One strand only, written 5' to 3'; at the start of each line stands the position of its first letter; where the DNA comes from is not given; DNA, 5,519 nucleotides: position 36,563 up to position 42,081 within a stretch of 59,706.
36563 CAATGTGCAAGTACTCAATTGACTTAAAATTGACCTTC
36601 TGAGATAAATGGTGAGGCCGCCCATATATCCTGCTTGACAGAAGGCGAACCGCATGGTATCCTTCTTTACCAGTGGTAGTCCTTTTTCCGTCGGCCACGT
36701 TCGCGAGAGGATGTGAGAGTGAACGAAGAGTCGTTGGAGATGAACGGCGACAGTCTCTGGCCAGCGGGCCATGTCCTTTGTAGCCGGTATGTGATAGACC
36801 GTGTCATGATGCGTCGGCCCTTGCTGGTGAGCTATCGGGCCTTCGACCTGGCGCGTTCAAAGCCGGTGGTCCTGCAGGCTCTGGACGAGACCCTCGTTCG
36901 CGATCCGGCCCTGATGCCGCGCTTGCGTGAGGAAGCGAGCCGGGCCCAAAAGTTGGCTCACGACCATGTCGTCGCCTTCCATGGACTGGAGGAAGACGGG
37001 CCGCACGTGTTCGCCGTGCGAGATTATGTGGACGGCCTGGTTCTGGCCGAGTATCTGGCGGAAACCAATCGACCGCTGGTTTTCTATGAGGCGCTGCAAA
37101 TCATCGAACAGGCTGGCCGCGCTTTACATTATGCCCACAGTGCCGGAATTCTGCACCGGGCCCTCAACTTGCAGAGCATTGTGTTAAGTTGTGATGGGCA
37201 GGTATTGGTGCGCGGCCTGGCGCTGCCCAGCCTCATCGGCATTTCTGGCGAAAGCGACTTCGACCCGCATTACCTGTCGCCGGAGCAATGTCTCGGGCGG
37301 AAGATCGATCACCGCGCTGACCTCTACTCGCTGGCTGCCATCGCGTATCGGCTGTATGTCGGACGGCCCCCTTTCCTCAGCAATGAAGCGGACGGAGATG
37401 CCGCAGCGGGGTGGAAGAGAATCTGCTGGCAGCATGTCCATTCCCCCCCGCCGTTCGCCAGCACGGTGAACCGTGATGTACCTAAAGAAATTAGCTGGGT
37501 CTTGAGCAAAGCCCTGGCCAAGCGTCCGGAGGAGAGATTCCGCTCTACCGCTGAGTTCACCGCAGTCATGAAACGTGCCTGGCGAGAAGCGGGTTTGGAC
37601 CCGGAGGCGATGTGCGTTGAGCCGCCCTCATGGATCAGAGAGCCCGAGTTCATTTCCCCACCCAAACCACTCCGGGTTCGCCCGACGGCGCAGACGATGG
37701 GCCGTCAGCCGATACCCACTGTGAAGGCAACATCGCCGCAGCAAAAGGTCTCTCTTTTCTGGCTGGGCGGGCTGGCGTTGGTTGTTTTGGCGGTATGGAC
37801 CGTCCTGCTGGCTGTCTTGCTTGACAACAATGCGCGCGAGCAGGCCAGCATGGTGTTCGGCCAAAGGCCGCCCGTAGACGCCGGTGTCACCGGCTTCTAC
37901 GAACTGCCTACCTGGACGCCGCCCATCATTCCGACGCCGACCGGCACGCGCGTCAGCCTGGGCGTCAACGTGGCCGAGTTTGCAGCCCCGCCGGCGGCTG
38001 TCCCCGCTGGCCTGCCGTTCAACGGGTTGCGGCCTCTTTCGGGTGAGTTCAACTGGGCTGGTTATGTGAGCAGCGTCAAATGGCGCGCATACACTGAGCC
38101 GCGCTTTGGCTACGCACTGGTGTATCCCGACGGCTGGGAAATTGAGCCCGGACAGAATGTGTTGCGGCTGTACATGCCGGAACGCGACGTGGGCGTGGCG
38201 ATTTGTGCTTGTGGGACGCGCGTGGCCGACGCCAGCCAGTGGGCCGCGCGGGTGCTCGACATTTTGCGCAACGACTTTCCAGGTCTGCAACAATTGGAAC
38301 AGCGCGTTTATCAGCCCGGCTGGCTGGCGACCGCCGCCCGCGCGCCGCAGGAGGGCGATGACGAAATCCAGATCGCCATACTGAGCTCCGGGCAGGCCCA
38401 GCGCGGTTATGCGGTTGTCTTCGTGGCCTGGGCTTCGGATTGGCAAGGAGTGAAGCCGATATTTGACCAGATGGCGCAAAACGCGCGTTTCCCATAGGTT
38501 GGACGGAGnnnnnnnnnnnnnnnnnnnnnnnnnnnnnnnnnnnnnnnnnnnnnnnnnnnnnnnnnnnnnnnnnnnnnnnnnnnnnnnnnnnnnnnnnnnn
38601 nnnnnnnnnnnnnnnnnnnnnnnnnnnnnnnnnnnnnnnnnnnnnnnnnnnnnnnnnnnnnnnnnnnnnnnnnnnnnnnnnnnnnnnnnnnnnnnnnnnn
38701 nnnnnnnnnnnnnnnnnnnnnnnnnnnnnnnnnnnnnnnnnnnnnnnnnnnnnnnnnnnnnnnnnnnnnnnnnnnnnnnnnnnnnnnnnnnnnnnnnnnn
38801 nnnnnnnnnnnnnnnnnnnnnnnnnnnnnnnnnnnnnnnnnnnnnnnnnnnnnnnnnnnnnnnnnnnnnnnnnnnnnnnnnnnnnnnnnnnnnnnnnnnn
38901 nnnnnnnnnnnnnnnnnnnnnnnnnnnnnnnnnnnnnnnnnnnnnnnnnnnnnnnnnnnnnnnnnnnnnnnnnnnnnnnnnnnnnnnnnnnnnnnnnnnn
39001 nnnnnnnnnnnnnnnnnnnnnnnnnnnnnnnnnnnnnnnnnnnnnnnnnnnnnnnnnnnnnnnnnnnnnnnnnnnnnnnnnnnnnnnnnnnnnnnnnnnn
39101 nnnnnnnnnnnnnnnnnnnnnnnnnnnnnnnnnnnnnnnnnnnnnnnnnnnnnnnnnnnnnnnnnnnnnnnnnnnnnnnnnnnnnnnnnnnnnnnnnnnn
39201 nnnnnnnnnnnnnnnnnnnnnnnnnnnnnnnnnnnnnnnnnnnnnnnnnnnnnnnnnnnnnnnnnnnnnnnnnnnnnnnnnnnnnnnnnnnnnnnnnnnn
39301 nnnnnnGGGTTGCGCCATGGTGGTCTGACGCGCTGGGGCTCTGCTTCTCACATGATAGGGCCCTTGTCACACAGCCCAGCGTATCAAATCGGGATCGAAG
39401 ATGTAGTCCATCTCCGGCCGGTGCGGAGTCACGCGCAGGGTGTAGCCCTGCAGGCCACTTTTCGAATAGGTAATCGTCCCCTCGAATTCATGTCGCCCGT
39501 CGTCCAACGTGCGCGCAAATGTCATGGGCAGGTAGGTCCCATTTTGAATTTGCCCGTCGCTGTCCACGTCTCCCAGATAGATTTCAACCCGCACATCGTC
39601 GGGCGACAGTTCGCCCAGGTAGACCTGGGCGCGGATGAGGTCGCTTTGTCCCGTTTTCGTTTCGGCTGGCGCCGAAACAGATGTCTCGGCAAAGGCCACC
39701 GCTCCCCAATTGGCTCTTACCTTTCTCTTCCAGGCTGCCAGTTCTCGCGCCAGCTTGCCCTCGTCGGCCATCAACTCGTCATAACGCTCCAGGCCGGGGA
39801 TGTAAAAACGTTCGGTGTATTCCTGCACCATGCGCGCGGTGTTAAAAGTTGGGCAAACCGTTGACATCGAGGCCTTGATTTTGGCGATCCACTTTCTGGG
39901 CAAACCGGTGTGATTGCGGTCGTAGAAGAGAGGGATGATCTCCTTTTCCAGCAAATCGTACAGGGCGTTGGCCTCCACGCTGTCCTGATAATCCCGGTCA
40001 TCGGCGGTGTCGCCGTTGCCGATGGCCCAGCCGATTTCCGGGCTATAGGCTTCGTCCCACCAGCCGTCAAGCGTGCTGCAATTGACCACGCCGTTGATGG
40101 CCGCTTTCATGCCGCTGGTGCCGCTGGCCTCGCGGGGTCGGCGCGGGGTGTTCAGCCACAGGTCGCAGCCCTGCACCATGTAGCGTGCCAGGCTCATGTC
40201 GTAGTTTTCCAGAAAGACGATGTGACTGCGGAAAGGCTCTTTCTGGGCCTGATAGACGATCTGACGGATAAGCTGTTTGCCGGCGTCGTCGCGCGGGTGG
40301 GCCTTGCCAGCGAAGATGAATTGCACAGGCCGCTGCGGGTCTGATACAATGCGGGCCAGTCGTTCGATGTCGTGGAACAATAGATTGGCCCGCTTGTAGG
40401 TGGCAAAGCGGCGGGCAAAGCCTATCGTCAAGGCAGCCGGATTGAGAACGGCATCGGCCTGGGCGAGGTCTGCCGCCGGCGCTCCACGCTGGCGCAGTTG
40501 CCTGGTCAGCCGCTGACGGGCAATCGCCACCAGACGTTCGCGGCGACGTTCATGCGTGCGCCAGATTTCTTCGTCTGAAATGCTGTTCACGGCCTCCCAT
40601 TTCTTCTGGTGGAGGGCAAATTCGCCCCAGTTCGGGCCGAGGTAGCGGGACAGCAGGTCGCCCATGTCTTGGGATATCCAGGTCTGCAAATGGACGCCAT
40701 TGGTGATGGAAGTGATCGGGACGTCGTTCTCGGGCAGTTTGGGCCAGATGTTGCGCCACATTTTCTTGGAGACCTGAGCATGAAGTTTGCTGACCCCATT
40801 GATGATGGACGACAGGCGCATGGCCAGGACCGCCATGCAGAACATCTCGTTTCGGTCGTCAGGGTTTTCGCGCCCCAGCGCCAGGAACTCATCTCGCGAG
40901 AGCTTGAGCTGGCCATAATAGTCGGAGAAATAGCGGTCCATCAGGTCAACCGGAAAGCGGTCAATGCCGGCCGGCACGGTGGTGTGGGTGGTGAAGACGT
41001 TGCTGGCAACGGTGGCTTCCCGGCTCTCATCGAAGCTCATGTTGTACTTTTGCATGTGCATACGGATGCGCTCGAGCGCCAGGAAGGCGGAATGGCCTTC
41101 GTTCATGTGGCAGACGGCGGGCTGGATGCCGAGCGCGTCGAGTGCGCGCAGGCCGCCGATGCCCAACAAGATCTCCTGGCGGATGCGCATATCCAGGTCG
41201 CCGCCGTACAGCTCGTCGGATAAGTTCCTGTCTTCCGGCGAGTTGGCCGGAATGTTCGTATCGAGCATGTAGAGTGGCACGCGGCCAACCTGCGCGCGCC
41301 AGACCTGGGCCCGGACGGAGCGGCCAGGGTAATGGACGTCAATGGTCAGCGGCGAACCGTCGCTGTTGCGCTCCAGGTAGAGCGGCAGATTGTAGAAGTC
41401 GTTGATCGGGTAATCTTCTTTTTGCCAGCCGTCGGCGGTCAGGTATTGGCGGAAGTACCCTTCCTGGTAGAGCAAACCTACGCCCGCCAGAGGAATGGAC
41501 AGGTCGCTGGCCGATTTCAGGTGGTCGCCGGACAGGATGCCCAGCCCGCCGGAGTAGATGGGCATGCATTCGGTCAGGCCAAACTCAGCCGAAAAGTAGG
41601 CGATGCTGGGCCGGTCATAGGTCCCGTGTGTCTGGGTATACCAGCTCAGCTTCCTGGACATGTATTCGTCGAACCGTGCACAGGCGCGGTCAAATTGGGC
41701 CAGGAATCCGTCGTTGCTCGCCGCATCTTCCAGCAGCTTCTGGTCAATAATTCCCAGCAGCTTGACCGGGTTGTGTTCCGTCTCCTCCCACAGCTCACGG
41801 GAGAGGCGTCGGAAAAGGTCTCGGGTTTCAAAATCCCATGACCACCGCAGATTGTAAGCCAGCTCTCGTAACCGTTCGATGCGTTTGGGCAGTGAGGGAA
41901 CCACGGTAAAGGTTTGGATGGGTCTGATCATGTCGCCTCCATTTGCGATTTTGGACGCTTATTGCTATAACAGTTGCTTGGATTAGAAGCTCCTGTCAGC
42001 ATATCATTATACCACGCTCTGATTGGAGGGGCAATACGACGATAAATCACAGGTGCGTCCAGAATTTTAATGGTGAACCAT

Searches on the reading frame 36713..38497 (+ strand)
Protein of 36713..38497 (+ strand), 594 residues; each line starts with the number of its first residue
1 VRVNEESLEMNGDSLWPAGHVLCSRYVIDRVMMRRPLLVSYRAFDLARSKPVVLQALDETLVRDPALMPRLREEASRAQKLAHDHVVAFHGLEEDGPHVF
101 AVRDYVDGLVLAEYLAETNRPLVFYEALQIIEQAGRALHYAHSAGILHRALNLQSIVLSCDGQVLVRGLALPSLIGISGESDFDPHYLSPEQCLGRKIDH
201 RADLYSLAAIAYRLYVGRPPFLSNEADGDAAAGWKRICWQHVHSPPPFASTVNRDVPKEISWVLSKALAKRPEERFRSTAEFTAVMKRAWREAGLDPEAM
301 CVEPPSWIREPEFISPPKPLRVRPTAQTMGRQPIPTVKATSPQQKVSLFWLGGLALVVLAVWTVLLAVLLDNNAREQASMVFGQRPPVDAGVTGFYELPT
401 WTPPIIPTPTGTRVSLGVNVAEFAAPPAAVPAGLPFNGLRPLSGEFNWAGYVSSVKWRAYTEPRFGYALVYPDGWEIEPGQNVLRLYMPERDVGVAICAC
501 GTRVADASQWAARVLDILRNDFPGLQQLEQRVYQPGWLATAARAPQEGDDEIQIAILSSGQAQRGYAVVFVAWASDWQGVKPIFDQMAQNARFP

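Call 86: search_protein_families(library=pfam, proteins=[window:36713-38497:+], max_evalue=0.00001)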
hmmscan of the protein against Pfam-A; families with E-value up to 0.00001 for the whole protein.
window:36713-38497:+ (594 aa): 2 families
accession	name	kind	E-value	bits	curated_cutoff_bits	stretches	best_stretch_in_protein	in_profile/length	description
PF00069.31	Pkinase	-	1.2e-19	71.2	31.7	1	49-277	24-253/263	Protein kinase domain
PF07714.23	PK_Tyr_Ser-Thr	-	4e-13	49.7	23.1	1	68-221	45-205/258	Protein tyrosine and serine/threonine kinase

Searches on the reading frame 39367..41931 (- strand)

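Call 6: search_protein_families(library=pfam, proteins=[window:39367-41931:-], max_evalue=0.01)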
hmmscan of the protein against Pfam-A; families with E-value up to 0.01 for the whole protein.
window:39367-41931:- (854 aa): 2 families
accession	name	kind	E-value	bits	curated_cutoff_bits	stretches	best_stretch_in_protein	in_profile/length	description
PF00343.26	Phosphorylase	-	3.9e-39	135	27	2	272-623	218-579/713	Carbohydrate phosphorylase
PF11897.13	DUF3417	-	2.6e-37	128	25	1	14-123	1-109/109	Protein of unknown function (DUF3417)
